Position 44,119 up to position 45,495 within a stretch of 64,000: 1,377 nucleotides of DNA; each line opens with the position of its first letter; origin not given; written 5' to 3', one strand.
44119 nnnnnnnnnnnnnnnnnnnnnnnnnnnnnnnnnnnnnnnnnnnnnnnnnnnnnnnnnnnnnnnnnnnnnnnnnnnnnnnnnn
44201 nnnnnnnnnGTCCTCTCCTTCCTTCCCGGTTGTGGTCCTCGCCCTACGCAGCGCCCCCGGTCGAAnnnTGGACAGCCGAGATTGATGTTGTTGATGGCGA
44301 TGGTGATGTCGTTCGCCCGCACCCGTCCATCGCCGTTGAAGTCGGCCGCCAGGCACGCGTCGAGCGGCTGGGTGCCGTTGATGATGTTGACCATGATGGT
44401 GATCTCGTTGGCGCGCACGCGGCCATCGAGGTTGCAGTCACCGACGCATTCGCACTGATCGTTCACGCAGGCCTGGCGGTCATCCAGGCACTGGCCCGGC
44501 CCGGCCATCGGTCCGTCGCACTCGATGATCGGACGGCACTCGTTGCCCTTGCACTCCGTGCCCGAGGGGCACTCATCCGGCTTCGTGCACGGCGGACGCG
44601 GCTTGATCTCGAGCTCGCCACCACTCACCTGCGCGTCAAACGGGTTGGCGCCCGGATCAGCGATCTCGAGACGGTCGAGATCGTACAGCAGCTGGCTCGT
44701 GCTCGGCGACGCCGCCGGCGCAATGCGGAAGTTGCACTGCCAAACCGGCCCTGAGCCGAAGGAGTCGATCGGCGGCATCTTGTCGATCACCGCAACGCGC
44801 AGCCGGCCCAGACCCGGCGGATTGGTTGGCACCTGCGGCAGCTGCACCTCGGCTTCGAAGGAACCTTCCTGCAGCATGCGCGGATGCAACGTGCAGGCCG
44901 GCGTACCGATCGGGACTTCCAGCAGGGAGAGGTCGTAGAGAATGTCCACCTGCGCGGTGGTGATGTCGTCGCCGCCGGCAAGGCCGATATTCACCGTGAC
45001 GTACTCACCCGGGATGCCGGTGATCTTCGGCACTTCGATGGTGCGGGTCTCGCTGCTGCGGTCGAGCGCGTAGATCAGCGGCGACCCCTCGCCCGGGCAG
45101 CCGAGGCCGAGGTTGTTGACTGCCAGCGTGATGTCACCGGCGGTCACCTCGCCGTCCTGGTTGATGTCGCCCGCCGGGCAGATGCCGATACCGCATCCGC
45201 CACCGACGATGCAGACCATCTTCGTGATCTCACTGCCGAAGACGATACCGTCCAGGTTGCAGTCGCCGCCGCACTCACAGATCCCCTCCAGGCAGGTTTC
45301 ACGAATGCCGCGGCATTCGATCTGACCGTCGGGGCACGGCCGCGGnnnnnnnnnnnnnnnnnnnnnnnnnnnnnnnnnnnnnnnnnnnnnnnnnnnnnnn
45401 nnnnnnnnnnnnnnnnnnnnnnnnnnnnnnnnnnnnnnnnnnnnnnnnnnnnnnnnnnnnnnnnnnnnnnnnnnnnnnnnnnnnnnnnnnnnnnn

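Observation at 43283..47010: Putative cohesin-dockerin cell-surface assembly outside a cellulosome context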

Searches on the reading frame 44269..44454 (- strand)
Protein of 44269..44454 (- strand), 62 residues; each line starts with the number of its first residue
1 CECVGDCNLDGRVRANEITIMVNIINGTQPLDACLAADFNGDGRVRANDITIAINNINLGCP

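Call 76: search_protein_representatives(alignment_id=A5)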
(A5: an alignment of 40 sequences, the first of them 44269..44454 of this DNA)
Query: 40 sequences, 62 profile positions. Proteins with E-value up to 0.001 (for the whole library): 8909; up to 1e-10: 947; up to 1e-30: 18. The best 150 are listed.
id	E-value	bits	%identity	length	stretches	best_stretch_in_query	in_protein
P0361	4.7e-44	164.8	-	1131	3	3-61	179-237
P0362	1.3e-42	160.2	-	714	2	1-62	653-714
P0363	7.0e-42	157.8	-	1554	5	3-62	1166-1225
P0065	1.1e-38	147.6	-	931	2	1-62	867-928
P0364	1.6e-38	147.1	-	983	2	1-62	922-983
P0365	3.4e-37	142.8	-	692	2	1-62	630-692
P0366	6.2e-37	142.0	-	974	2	1-62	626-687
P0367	2.5e-36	140.1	-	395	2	1-62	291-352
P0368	2.7e-36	139.9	-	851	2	1-61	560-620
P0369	5.2e-36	139.0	-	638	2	1-62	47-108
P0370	1.6e-34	134.3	-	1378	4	2-62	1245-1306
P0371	4.3e-34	132.9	-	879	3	1-62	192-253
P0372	9.4e-34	131.8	-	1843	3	2-62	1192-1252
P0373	7.4e-33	128.9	-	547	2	1-61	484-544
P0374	1.2e-32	128.2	-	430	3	2-61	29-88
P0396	2.2e-23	98.6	-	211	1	1-62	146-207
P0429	7.6e-19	84.1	-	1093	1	1-62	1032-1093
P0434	2.2e-18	82.6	-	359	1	1-62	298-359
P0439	5.9e-18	81.2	-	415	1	2-61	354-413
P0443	1.4e-17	80.0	-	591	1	1-62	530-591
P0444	1.5e-17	79.9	-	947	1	3-62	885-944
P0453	7.6e-17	77.6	-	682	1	1-62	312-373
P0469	4.8e-16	75.1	-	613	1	1-61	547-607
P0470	5.3e-16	75.0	-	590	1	1-61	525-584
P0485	2.0e-15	73.1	-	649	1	3-62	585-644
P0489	2.4e-15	72.8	-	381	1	2-62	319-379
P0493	3.3e-15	72.4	-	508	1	2-62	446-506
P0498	5.5e-15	71.7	-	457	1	3-61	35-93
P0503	6.5e-15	71.5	-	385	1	1-62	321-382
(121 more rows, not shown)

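Call 78: search_protein_families(library=pfam, proteins=[P0429, P0444, P0469, P0470, P0485, P0493, P0498, P0434, P0489, P0503], max_evalue=0.0001)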
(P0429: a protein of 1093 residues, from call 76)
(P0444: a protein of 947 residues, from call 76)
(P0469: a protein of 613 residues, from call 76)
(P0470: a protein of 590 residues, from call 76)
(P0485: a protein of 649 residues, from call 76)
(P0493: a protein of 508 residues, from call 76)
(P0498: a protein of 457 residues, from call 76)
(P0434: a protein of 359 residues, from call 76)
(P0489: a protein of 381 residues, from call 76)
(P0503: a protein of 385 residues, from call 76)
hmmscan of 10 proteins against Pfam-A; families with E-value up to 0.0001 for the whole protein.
P0429 (1093 aa): 1 family
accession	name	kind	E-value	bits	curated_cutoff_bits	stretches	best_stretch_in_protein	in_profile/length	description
PF10282.15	Lactonase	-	1.6e-08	34.6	21.7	0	583-651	245-319/344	Lactonase, 7-bladed beta-propeller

P0444 (947 aa): 2 families
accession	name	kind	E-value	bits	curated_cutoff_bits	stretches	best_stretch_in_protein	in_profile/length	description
PF15902.12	Sortilin-Vps10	-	1.3e-13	51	33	1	215-297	3-86/446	Sortilin, neurotensin receptor 3,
PF02412.23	TSP_3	-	5e-12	45.7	25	1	378-413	1-36/36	Thrombospondin type 3 repeat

P0469 (613 aa): 0 families

P0470 (590 aa): 1 family
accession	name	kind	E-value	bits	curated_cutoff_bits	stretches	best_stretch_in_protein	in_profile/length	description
PF07603.17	Lcl_C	-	4.7e-22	78.9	34.9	1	326-469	1-117/117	Lcl C-terminal domain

P0485 (649 aa): 7 families
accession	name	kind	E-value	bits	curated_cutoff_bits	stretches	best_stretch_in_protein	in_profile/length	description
PF01344.31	Kelch_1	-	1.6e-14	53.5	20.1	0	151-186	6-38/46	Kelch motif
PF13418.12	Kelch_4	-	1.9e-12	47.3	21.6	1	39-87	1-47/49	Galactose oxidase, central domain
PF13964.12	Kelch_6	-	1.2e-08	35.1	25.3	0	43-91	5-50/50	Kelch motif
PF24681.1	Kelch_KLHDC2_KLHL20_DRC7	-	1.7e-08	34.5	50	1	36-183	47-187/221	KLHDC2/KLHL20/DRC7 Kelch-repeats domain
PF24981.1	Beta-prop_ATRN-LZTR1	-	1.8e-07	31.2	50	1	36-135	144-241/289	Attractin/LZTR1 beta-propeller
PF04151.21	PPC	-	1.1e-05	26.6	25.9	0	391-467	3-66/70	Bacterial pre-peptidase C-terminal domain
PF00036.39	EF-hand_1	-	3.5e-05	23.5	25.4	0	620-636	10-26/29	EF hand domain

P0493 (508 aa): 4 families
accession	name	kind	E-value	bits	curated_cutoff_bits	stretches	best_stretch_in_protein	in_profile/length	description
PF18483.9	Lectin_L-type_dom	-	2e-10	41.4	78.3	1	67-241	24-211/215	Legume lectin beta-barrel domain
PF00139.26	Lectin_legB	-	1.8e-07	31.4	26.3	1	87-249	59-237/250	Legume lectin domain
PF00036.39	EF-hand_1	-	2e-05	24.3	25.4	0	450-466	10-26/29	EF hand domain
PF13202.12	EF-hand_5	-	3.2e-05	23.6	25.9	0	481-494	8-21/25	EF hand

P0498 (457 aa): 0 families

P0434 (359 aa): 0 families

P0489 (381 aa): 0 families

P0503 (385 aa): 0 families

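Call 79: list_cluster_members(proteins=[P0362, P0370, P0372, P0365, P0396, P0439, P0443, P0453, P0361, P0429])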
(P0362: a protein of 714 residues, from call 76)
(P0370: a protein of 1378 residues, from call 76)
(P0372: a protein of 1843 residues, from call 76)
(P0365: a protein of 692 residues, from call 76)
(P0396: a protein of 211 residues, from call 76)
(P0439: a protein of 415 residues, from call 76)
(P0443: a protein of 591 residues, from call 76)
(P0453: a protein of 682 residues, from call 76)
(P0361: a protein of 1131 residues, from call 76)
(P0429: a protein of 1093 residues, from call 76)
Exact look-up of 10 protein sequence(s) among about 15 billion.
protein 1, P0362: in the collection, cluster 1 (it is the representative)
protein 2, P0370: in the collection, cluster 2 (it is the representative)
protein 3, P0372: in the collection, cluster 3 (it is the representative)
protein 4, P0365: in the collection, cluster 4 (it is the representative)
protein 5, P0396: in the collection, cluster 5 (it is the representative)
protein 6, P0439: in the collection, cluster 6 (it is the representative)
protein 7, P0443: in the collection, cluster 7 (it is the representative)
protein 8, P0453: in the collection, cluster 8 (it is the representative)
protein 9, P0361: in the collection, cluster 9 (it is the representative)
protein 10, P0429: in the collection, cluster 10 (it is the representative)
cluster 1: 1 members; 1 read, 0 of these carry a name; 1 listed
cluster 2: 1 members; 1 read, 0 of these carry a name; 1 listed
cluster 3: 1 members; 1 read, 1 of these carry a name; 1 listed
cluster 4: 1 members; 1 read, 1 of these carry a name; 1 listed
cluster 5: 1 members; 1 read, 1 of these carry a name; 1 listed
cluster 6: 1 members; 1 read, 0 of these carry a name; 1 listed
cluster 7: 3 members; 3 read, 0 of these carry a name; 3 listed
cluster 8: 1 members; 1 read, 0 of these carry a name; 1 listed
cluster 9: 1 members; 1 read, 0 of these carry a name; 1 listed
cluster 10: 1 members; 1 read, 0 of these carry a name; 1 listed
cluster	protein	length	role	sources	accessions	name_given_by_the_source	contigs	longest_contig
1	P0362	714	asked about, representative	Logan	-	-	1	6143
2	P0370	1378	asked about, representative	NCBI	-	-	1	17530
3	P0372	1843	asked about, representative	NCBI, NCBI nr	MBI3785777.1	MAG: hypothetical protein HY270_20480 [Deltaproteobacteria bacterium] | hypothetical protein [Deltaproteobacteria bacterium]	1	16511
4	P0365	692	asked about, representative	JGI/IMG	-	hypothetical protein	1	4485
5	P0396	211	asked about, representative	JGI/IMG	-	hypothetical protein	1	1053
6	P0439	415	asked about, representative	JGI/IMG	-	-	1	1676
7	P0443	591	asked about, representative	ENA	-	-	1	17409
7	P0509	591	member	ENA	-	-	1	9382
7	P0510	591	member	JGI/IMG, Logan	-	-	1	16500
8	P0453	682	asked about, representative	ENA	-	-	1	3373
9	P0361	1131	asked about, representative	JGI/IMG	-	-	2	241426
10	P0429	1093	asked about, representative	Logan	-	-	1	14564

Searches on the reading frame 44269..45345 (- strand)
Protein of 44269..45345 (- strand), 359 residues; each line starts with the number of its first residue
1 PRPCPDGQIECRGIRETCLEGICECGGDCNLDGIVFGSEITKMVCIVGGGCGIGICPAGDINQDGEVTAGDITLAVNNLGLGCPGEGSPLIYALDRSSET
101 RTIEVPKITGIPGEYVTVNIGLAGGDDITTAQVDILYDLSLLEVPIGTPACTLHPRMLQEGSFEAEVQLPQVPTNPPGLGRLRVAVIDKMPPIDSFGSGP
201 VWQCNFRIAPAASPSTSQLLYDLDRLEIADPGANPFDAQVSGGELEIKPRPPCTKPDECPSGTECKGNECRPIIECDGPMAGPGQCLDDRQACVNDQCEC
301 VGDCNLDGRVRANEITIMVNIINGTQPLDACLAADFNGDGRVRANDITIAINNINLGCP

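Call 29: search_solved_structures(query=A3, max_evalue=1, show_alignments=2)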
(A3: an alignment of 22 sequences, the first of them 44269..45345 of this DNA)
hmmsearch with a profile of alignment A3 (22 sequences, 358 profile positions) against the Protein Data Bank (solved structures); distinct sequences matched with E-value up to 1: 36.
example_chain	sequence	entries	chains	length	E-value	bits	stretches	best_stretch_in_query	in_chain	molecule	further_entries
6kg8_A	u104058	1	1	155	3.1e-07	33.2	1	97-249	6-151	Probably cellulosomal scaffolding protein, secreted cellulose-binding and cohesin domain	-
6kgc_A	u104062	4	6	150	4.9e-07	32.6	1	98-248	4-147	Probably cellulosomal scaffolding protein, secreted cellulose-binding and cohesin domain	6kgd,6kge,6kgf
8x39_A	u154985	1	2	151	7.8e-05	25.3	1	300-350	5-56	Serine protease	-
8x3a_A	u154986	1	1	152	8e-05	25.3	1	300-350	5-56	Serine protease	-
2jnx_A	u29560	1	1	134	0.00018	24.2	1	302-345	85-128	Calcium binding protein 2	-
6kgc_B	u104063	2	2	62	0.00031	23.4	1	300-353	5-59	And cellulose-binding endoglucanase family 9 CelL ortholog dockerin domain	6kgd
6kge_D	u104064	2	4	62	0.00032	23.3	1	300-353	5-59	And cellulose-binding endoglucanase family 9 CelL ortholog dockerin domain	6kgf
6kg9_A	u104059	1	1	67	0.00033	23.3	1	300-353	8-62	And cellulose-binding endoglucanase family 9 CelL ortholog dockerin domain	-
5nrk_A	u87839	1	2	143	0.0004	23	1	103-246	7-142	Endoglucanase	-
5nrm_A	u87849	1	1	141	0.00041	22.9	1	103-246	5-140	Endoglucanase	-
4fl4_A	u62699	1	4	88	0.0068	18.9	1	300-349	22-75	Glycoside hydrolase family 9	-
1jfj_A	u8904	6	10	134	0.017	17.6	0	302-345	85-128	CALCIUM-BINDING PROTEIN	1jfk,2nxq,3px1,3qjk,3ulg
2m7n_A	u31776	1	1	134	0.018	17.5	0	302-345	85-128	Calcium-binding protein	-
3kcp_A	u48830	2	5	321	0.023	17.2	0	100-156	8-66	Cellulosomal-scaffolding protein A | Cellulosome anchoring protein cohesin region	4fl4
7wbo_A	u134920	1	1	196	0.047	16.2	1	56-106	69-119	Sarcoplasmic calcium-binding protein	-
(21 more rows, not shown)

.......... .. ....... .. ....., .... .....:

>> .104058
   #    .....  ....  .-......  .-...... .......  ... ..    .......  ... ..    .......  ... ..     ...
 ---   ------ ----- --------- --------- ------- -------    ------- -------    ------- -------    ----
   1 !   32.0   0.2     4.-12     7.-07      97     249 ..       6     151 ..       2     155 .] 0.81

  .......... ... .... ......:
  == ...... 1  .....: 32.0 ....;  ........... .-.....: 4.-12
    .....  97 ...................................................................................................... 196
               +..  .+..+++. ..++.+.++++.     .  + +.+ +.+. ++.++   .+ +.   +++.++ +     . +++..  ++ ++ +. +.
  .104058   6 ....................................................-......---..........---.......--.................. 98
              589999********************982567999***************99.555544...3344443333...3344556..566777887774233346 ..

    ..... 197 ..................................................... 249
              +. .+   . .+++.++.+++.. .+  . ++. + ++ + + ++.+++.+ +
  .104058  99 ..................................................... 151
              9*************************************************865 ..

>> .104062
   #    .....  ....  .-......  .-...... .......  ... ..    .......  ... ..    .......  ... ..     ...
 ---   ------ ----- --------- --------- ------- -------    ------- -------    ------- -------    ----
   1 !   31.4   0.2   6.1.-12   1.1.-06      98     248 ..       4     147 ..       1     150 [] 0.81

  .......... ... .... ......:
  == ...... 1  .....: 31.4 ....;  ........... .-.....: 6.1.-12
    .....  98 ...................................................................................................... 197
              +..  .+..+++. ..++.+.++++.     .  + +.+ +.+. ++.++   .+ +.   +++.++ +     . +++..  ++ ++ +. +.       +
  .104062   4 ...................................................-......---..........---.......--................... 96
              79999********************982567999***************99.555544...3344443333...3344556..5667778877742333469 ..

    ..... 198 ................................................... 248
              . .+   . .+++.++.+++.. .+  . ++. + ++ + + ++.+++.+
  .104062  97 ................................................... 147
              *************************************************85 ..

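Call 35: predict_structure(alignment_id=A3)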
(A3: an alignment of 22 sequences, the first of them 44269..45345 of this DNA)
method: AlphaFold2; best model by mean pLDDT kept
length: 359 residues; sequences in the alignment: 22
mean_pLDDT: 84.1   pTM: 0.76
mean pLDDT of the five models: 84.1, 82.6, 82.2, 81.2, 79.6
residues with pLDDT >= 90: 136; 70-90: 181; 50-70: 39; < 50: 3
segments of 3 or more residues with pLDDT < 50: none
pLDDT, mean of each block of 10 residues (from residue 1): 67 75 84 82 78 83 78 79 56 75 96 94 91 91 78 85 64 76 84 88 92 94 88 88 96 92 91 82 71 88 90 93 93 88 90 86
secondary structure, 60 per line:
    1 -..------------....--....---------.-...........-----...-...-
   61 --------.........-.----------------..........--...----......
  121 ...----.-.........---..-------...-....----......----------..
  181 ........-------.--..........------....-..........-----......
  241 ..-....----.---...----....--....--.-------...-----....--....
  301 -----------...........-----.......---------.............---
elements in order: E16-19 E22-25 H37-47 H69-77 E96-105 E108-110 E115-123 E130-138 E151-153 H155-158 E163-168 E179-188 E199-208 E215-218 E220-229 E235-242 E244-247 E263-266 E269-272 E291-294 E297-300 H312-322 H328-334 H344-356

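Call 40: fold_search(model_id=the predicted structure, library=pdb)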
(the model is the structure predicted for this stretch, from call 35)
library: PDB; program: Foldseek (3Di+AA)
matches with E <= 10: 1975; with E <= 0.001: 79
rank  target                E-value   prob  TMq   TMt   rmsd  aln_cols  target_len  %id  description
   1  6kgf_A                4.5e-11  1.00  0.34  0.81   3.4       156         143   20  Crystal structure of CaDoc0917(R16D)-CaCohA2 complex at pH 8.2 (released 2020-07-08)
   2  6kgf_C                6.4e-11  1.00  0.34  0.79   3.3       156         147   20  Crystal structure of CaDoc0917(R16D)-CaCohA2 complex at pH 8.2 (released 2020-07-08)
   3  6kge_A                8.7e-11  1.00  0.34  0.81   3.4       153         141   20  Crystal structure of CaDoc0917(R16D)-CaCohA2 complex at pH 5.5 (released 2020-07-08)
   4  6kgd_A                1.2e-10  1.00  0.35  0.80   3.3       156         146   20  Crystal structure of CaDoc0917(R49D)-CaCohA2 complex at pH 8.0 (released 2020-07-08)
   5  6kgc_A                2.7e-10  1.00  0.35  0.81   3.4       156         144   20  Crystal structure of CaDoc0917(R49D)-CaCohA2 complex at pH 5.4 (released 2020-07-08)
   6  6kg8_MODEL_1_A        1.5e-09  1.00  0.31  0.67   4.4       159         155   22  Solution structure of CaCohA2 from Clostridium acetobutylicum (released 2020-07-08)
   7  4dh2_C                6.6e-09  1.00  0.34  0.73   3.7       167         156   14  Crystal structure of Coh-OlpC(Cthe_0452)-Doc435(Cthe_0435) complex: A novel type I Cohesin-Dockerin complex from Clost (released 2012-11-28)
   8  4fl4_C                7.0e-09  1.00  0.33  0.38  16.7       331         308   12  Scaffoldin conformation and dynamics revealed by a ternary complex from the Clostridium thermocellum cellulosome (released 2012-06-27)
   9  4dh2_A                7.4e-09  1.00  0.31  0.66   5.5       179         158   13  Crystal structure of Coh-OlpC(Cthe_0452)-Doc435(Cthe_0435) complex: A novel type I Cohesin-Dockerin complex from Clost (released 2012-11-28)
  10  5nrm_A                8.4e-09  1.00  0.32  0.74   4.7       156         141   22  Crystal structure of the sixth cohesin from Acetivibrio cellulolyticus' scaffoldin B in complex with Cel5 dockerin S51 (released 2018-01-31)
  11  4ums                  8.4e-09  1.00  0.32  0.69   3.9       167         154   12  The crystal structure of the seventh ScaB type I cohesin from Pseudobacteroides cellulosolvens (released 2015-05-06)
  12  3ul4_A                1.3e-08  1.00  0.33  0.76   3.2       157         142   17  Crystal structure of Coh-OlpA(Cthe_3080)-Doc918(Cthe_0918) complex: A novel type I Cohesin-Dockerin complex from Clost (released 2012-11-28)
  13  3kcp_A                1.4e-08  1.00  0.31  0.37  16.3       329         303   13  Crystal structure of interacting Clostridium thermocellum multimodular components (released 2010-02-09)
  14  4fl4_L                1.4e-08  1.00  0.32  0.37  15.8       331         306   12  Scaffoldin conformation and dynamics revealed by a ternary complex from the Clostridium thermocellum cellulosome (released 2012-06-27)
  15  5nrk_A                1.8e-08  1.00  0.32  0.73   4.5       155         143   22  Crystal structure of the sixth cohesin from Acetivibrio cellulolyticus' scaffoldin B in complex with Cel5 dockerin S15 (released 2018-01-31)
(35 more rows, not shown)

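Call 44: find_related_loci(query=A3, collection=metagenome_contigs, flank=8000)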
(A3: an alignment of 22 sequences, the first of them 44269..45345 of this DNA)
Query A3 (359 aa) in metagenome_contigs; peptide patterns used: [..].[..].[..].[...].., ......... (x = any residue, [..] = any of these).
349 stretches matched a pattern; 26 encode a relative of the query (tblastn E <= 1e-3); 26 distinct loci.
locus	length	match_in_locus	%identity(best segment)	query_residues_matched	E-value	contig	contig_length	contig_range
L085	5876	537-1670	87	1-359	0e+0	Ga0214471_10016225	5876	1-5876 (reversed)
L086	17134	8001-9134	81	1-359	0e+0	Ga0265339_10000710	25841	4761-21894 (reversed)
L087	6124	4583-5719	81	1-359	0e+0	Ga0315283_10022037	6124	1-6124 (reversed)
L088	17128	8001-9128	77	1-359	0e+0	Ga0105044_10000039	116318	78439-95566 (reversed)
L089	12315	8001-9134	81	1-359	0e+0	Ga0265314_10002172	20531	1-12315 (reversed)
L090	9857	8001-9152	72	1-359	1e-166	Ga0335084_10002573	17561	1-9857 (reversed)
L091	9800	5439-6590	72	1-359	1e-166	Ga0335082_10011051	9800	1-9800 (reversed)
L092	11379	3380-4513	67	1-359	1e-156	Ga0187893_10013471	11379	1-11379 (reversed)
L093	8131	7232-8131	83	1-359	1e-149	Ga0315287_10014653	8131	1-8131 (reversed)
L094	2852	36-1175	64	2-359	8e-152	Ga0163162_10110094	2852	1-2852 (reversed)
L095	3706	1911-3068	60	2-359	9e-134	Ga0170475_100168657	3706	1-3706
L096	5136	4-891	63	3-359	8e-117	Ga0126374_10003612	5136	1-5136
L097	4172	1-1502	62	3-359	1e-114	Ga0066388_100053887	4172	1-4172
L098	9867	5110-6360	45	10-359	4e-89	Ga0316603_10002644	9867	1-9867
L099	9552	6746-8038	43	10-359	6e-88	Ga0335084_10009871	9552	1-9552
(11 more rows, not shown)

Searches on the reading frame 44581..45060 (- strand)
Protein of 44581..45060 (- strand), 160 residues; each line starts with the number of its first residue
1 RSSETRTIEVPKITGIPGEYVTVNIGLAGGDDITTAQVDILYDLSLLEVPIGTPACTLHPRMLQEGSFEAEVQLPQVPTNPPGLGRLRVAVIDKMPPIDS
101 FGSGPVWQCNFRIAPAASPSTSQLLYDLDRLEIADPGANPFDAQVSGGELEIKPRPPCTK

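Call 6: search_protein_families(library=pfam, proteins=[window:44581-45060:-], max_evalue=10)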
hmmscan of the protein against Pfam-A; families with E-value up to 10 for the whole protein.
window:44581-45060:- (160 aa): 1 family
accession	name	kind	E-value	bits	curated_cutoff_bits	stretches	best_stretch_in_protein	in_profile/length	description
PF00963.24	Cohesin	-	0.0005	20.7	24.1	1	7-49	2-46/139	Cohesin domain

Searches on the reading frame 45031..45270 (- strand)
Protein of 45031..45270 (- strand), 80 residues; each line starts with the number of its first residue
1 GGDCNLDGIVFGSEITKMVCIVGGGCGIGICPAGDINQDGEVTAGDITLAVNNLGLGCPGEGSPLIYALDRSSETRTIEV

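Call 6: search_protein_families(library=pfam, proteins=[window:45031-45270:-], max_evalue=10)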
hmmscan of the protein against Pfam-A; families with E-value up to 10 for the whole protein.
window:45031-45270:- (80 aa): 1 family
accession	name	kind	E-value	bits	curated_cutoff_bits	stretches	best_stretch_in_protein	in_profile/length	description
PF00404.24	Dockerin_1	-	4.6e-05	24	22.9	1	33-55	1-23/57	Dockerin type I domain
